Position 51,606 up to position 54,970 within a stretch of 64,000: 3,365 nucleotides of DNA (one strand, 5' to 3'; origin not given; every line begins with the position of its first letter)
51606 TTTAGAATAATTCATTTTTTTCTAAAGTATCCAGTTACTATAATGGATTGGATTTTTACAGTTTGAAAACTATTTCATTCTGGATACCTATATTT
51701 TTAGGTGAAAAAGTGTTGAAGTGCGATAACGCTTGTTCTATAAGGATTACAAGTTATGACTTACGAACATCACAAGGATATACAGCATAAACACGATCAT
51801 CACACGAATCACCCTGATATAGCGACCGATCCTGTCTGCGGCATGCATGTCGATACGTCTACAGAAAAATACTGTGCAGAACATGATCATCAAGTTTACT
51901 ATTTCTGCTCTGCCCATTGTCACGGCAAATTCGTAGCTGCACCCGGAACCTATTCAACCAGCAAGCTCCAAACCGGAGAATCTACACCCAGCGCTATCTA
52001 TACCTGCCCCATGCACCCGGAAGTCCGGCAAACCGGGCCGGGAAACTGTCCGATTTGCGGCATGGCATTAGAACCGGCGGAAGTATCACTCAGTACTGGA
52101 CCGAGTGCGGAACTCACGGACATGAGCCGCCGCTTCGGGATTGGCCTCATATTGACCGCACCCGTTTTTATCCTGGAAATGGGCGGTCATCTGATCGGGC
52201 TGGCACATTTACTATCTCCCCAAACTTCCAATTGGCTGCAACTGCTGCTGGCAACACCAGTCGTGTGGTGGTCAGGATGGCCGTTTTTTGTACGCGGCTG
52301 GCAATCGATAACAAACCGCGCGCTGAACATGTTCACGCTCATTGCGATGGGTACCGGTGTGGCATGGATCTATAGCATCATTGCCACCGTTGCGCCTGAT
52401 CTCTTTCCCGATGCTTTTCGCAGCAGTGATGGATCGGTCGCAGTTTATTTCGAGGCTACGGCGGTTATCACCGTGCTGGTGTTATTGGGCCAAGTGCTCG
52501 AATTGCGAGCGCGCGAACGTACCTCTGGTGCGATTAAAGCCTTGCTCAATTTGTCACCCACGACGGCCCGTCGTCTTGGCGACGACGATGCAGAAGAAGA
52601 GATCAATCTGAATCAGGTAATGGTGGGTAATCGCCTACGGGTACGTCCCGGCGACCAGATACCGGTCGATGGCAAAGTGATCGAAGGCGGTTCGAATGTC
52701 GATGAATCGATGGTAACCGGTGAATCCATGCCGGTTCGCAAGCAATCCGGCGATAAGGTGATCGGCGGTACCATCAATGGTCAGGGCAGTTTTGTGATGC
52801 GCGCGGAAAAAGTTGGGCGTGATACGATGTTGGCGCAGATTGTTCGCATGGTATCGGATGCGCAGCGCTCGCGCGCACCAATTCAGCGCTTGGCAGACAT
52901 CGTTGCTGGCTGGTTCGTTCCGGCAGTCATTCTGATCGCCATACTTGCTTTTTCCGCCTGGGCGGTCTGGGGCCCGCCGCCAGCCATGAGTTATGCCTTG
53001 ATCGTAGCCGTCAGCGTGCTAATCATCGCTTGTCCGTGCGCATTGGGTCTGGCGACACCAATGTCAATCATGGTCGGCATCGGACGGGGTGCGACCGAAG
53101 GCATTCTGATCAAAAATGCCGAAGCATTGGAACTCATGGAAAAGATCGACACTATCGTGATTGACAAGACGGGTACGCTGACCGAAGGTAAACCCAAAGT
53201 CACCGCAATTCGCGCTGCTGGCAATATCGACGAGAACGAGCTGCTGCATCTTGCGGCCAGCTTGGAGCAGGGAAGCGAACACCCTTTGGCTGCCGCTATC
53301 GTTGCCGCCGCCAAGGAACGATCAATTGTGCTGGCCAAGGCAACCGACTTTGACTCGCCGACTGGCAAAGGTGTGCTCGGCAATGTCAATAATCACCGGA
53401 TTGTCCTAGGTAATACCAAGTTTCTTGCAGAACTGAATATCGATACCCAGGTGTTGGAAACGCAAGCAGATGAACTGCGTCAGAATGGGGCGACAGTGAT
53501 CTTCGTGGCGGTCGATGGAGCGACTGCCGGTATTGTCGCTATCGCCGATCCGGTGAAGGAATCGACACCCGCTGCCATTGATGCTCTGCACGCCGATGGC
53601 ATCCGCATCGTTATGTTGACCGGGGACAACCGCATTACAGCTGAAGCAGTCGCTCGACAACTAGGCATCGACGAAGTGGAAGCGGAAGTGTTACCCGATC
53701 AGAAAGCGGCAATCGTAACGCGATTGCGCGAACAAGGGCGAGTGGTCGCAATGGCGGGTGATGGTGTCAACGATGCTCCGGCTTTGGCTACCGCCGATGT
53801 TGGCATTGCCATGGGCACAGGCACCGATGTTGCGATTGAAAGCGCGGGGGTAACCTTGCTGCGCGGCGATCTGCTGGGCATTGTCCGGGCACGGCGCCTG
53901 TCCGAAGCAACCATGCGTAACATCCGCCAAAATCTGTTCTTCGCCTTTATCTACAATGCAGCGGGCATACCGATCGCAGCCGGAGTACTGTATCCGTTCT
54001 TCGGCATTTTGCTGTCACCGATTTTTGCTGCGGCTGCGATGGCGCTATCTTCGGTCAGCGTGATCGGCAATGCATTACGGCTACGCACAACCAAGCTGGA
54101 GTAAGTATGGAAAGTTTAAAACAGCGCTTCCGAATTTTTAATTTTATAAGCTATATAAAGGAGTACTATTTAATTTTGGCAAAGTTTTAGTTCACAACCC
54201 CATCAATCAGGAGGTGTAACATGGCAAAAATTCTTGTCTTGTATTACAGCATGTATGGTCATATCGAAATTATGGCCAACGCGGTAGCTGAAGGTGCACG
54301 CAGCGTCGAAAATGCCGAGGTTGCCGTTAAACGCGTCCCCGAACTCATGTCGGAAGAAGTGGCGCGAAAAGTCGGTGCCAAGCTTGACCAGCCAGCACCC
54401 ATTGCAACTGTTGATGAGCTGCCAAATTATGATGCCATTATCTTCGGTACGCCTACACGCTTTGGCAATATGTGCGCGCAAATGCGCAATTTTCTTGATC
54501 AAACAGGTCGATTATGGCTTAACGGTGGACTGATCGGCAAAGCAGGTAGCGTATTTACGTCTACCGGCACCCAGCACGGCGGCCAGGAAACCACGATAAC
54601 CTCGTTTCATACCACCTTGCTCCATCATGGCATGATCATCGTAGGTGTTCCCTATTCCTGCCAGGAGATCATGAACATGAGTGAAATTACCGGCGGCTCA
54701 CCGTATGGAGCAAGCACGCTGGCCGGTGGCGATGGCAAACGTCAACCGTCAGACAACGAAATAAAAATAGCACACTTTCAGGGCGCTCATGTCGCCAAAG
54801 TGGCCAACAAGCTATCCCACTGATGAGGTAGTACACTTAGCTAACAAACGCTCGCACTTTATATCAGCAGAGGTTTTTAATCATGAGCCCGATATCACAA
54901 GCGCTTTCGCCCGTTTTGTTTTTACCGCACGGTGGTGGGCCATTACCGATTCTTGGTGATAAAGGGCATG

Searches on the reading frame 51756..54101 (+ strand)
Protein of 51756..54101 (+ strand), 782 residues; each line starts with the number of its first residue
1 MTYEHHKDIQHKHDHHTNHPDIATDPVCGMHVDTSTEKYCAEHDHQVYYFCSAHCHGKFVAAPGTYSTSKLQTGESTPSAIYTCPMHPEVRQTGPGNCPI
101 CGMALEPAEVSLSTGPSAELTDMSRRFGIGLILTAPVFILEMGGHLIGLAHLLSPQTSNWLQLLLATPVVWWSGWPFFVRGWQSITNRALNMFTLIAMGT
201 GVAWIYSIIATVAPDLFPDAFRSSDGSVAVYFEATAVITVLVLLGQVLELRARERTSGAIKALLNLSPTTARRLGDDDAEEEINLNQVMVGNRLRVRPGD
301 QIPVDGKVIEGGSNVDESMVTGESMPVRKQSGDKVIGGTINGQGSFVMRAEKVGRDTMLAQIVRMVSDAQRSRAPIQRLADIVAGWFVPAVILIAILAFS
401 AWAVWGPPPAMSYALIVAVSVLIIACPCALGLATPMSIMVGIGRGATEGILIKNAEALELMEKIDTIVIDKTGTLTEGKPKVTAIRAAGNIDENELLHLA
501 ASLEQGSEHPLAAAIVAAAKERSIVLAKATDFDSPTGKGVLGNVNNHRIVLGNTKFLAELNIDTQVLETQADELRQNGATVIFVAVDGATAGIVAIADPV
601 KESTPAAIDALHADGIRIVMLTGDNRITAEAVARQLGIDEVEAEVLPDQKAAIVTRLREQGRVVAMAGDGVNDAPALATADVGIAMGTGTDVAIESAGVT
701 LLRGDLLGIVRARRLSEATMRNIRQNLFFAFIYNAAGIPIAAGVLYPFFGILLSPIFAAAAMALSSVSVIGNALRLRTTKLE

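Call 31: search_protein_families(library=pfam, proteins=[window:51756-54101:+], max_evalue=0.00001)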
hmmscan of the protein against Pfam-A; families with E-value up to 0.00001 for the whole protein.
window:51756-54101:+ (782 aa): 5 families
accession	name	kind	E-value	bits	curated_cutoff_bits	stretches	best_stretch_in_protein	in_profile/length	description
PF00122.25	E1-E2_ATPase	-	2.9e-60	203.3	28.1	1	266-447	2-180/181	E1-E2 ATPase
PF00702.32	Hydrolase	-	5.2e-37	128.5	26.4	1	464-681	1-191/191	haloacid dehalogenase-like hydrolase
PF19335.5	HMBD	-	1.9e-13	50.6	23.6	1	82-108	2-28/28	Heavy metal binding domain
PF04945.19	YHS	-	5.4e-08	33.2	30.3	1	24-67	2-44/47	YHS domain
PF12710.13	HAD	-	4.5e-06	27.6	27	0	604-677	87-188/189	haloacid dehalogenase-like hydrolase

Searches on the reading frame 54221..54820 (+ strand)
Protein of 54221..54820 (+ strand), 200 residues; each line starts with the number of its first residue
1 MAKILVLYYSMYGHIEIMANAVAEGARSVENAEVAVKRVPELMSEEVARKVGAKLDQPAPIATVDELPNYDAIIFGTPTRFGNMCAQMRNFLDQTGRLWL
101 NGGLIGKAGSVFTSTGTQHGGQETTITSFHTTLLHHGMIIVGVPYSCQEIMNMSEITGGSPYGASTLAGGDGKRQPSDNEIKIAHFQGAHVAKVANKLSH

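Call 31: search_protein_families(library=pfam, proteins=[window:54221-54820:+], max_evalue=0.00001)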
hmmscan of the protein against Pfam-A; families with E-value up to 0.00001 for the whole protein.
window:54221-54820:+ (200 aa): 3 families
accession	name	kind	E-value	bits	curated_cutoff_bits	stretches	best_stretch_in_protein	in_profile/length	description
PF03358.20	FMN_red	-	6.5e-13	49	24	1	3-143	2-142/152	NADPH-dependent FMN reductase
PF00258.30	Flavodoxin_1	-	2.9e-07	31.2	25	1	6-123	1-129/143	Flavodoxin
PF02525.22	Flavodoxin_2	-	3.1e-06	27.5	27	1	3-138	2-167/198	Flavodoxin-like fold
